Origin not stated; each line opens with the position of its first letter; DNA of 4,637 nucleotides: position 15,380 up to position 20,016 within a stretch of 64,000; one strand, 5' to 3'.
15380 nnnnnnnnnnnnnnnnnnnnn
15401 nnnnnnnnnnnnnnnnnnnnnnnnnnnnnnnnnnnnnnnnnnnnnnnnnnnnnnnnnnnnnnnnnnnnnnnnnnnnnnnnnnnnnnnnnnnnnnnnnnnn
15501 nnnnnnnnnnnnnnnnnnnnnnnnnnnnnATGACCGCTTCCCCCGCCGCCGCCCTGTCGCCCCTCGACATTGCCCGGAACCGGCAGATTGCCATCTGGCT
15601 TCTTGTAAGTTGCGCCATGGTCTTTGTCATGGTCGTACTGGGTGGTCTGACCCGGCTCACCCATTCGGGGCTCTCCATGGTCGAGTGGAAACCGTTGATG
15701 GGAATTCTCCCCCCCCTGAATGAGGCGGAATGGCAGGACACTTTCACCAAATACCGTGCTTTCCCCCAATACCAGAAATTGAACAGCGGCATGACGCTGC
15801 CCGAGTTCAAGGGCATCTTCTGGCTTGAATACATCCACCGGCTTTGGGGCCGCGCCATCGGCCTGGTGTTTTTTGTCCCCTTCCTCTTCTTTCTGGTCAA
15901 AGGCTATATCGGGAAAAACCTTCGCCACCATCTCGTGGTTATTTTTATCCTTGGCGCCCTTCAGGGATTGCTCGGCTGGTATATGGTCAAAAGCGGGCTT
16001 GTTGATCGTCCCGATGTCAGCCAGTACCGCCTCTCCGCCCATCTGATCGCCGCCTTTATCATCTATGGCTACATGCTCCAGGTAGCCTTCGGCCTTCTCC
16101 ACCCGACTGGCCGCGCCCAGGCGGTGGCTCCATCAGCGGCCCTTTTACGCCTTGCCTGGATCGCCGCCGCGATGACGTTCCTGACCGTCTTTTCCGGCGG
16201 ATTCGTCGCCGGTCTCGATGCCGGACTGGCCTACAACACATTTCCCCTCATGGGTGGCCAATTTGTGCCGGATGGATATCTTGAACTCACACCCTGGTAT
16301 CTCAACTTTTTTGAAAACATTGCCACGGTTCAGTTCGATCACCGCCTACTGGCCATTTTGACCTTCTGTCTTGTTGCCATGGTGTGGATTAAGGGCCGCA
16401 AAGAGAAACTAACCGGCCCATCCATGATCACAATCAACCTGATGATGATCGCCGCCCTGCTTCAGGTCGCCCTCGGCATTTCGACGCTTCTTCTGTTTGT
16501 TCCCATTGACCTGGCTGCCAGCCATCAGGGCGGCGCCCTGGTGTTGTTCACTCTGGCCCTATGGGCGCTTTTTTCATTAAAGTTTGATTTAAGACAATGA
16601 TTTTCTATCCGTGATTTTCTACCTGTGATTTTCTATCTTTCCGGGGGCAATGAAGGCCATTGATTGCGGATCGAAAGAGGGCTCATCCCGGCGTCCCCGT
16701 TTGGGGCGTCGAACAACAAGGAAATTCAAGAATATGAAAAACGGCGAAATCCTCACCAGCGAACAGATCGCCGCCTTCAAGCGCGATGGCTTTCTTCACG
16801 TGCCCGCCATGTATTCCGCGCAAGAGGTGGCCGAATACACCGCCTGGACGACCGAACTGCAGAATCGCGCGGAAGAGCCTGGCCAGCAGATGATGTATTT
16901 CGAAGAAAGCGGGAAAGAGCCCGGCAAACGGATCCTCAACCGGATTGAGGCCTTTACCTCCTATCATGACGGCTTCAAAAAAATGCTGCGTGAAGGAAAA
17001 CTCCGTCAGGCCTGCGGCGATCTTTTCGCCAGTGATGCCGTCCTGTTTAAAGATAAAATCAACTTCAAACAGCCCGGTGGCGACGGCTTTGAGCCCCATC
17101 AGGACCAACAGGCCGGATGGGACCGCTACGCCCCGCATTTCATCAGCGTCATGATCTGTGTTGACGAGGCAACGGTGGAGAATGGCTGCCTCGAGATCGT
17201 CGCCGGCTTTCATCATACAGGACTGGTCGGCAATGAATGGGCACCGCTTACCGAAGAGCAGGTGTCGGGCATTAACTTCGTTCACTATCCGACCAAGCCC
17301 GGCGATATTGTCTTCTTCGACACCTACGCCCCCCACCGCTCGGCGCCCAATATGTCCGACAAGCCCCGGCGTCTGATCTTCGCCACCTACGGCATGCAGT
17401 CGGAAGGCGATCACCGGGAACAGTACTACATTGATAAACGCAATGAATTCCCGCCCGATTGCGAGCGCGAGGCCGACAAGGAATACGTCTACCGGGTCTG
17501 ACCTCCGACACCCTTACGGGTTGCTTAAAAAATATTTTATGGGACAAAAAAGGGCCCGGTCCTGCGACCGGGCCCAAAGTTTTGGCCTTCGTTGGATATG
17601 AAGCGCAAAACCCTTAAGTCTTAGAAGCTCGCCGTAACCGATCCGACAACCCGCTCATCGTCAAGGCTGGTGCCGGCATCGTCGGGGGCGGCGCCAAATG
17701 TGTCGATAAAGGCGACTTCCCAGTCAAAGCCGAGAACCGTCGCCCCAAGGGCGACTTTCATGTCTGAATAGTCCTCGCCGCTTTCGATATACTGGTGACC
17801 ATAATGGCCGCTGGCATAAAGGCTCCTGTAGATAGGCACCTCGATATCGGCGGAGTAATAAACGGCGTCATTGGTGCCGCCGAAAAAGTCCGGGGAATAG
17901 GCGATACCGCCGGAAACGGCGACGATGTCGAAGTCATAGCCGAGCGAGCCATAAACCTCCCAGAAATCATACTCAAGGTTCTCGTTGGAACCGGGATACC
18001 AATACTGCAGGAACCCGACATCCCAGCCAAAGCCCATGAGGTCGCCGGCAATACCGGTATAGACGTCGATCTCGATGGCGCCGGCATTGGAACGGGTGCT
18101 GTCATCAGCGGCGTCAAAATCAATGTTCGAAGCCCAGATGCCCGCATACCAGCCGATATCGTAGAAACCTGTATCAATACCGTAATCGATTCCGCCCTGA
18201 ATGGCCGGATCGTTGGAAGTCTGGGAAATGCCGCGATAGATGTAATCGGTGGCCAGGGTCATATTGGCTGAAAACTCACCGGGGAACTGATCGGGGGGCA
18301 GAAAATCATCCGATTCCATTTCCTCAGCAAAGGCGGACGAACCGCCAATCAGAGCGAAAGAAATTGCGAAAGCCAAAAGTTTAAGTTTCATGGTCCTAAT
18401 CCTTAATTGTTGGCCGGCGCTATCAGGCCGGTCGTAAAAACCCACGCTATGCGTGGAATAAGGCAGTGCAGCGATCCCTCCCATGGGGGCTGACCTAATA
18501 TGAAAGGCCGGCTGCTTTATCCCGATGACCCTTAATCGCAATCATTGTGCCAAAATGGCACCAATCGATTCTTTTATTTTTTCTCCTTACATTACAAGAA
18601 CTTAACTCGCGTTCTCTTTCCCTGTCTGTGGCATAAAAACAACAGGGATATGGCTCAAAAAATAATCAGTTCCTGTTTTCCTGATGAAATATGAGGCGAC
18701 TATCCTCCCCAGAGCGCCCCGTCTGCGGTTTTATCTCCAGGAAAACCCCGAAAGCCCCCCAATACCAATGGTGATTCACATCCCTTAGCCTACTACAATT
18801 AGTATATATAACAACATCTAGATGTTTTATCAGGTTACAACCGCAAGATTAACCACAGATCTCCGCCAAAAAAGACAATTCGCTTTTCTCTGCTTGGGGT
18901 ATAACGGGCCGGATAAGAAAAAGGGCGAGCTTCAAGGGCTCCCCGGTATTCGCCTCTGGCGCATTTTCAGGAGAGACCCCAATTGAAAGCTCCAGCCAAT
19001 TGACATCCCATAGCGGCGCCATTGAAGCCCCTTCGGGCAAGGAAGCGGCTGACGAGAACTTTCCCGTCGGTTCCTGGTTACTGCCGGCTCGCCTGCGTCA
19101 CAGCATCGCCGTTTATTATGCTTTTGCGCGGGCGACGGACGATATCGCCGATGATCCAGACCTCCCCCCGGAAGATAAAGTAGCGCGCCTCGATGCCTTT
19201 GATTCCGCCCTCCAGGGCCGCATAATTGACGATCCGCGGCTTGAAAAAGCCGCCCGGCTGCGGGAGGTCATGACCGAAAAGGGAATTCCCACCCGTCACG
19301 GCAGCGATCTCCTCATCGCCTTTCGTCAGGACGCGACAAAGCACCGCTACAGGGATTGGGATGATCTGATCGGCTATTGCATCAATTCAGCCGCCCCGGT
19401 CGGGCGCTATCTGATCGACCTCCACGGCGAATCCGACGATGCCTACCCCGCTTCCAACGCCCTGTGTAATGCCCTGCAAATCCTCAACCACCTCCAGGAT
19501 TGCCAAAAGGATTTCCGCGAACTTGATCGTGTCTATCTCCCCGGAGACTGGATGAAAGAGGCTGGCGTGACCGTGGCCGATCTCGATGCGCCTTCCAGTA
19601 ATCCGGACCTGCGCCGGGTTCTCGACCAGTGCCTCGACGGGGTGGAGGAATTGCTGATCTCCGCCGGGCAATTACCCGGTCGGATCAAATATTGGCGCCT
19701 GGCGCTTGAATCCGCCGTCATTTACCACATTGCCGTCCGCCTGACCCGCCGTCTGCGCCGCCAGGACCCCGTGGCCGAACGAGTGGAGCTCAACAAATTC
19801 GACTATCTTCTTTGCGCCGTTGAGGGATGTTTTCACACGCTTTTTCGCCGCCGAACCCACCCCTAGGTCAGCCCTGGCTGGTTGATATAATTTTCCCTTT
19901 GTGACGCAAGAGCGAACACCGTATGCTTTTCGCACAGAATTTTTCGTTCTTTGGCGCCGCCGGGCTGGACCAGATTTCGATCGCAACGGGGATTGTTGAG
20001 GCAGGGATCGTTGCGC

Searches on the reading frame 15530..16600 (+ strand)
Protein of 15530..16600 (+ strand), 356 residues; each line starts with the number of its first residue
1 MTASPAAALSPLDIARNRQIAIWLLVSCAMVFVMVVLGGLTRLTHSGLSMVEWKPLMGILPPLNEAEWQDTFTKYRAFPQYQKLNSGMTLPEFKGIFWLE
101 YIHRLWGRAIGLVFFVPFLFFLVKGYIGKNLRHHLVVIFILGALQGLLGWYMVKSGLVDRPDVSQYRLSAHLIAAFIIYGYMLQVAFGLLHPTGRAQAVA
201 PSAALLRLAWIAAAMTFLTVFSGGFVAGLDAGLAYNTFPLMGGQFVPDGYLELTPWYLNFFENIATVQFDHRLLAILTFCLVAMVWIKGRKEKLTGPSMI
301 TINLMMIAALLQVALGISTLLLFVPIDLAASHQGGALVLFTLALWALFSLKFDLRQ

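Call 48: search_protein_families(library=pfam, proteins=[window:15530-16600:+], max_evalue=0.00001)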
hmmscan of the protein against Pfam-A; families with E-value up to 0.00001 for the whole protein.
window:15530-16600:+ (356 aa): 1 family
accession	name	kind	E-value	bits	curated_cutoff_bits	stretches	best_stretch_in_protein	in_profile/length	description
PF02628.20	COX15-CtaA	-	2.2e-111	372.4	29.9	1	21-343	1-321/322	Cytochrome oxidase assembly protein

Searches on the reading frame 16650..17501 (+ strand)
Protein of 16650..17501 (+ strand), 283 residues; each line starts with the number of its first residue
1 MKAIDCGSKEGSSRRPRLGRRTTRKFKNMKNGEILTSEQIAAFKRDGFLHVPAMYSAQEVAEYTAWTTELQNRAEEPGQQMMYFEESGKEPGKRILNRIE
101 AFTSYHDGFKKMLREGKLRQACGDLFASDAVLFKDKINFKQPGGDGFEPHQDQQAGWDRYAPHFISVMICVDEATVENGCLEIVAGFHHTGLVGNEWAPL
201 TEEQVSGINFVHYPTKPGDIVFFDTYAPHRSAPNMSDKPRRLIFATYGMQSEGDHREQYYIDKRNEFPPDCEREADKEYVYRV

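Call 48: search_protein_families(library=pfam, proteins=[window:16650-17501:+], max_evalue=0.00001)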
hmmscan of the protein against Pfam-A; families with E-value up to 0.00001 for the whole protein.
window:16650-17501:+ (283 aa): 1 family
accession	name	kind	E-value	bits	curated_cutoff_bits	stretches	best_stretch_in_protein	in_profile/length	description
PF05721.19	PhyH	-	1.5e-30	107.5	22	1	43-241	1-212/213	Phytanoyl-CoA dioxygenase (PhyH)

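Call 74: search_protein_families(library=ncbifam, proteins=[window:16650-17501:+], max_evalue=0.00001)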
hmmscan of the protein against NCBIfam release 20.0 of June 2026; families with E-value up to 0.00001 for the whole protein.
window:16650-17501:+ (283 aa): 3 families
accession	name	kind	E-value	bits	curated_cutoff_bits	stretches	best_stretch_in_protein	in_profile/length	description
NF052437.1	MPhHdxlPhnYGIM8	equivalog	8.1e-52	176.2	500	1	35-268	5-234/260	methylphosphonate hydroxylase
TIGR02408.1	ectoine_ThpD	equivalog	3.4e-09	36.4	336.5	1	30-191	12-172/277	ectoine hydroxylase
TIGR01762.1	chlorin-enz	subfamily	8e-06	25.4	226.3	0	35-190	3-159/288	chlorinating enzyme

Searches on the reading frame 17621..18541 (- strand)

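Call 48: search_protein_families(library=pfam, proteins=[window:17621-18541:-], max_evalue=0.00001)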
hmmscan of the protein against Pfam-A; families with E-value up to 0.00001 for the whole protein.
window:17621-18541:- (306 aa): 1 family
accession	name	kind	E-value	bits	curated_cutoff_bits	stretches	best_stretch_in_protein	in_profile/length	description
PF09694.16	Gcw_chp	-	1.2e-34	120.8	24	1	87-306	7-230/230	Bacterial protein of unknown function (Gcw_chp)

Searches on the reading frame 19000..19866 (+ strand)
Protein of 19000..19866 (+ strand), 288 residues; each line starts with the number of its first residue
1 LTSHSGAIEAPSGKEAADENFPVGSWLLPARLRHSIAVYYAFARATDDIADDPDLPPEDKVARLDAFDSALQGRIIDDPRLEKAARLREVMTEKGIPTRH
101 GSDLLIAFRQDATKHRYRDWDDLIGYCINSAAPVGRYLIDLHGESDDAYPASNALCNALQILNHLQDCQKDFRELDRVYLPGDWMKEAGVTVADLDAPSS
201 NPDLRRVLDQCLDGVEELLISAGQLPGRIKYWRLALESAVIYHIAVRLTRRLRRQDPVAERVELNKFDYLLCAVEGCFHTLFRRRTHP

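Call 48: search_protein_families(library=pfam, proteins=[window:19000-19866:+], max_evalue=0.00001)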
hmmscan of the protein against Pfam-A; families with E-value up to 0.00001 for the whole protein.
window:19000-19866:+ (288 aa): 1 family
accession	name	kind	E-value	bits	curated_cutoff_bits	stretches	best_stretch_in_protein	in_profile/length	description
PF00494.24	SQS_PSY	-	4.6e-58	197.4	26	1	16-266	3-261/263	Squalene/phytoene synthase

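Call 74: search_protein_families(library=ncbifam, proteins=[window:19000-19866:+], max_evalue=0.00001)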
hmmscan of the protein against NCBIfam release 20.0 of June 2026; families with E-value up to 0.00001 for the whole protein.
window:19000-19866:+ (288 aa): 5 families
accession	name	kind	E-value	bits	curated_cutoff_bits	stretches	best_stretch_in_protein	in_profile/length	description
TIGR03464.1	HpnC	equivalog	1.1e-86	290.7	250.45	1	14-277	2-266/267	squalene synthase HpnC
TIGR03465.1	HpnD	equivalog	7.5e-30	103.9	278.6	1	16-274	4-262/267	presqualene diphosphate synthase HpnD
NF045921.1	PhytnSynCrtBRhod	equivalog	3.4e-20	72.7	500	1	20-223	20-221/307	15-cis-phytoene synthase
NF042419.1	Phyto_syn_CrtB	equivalog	5.2e-18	65.6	480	1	17-250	14-258/306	15-cis-phytoene synthase CrtB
NF045686.1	PhytoSynCyanob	equivalog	1.9e-08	33.8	550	1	19-186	33-212/310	15-cis-phytoene synthase CrtB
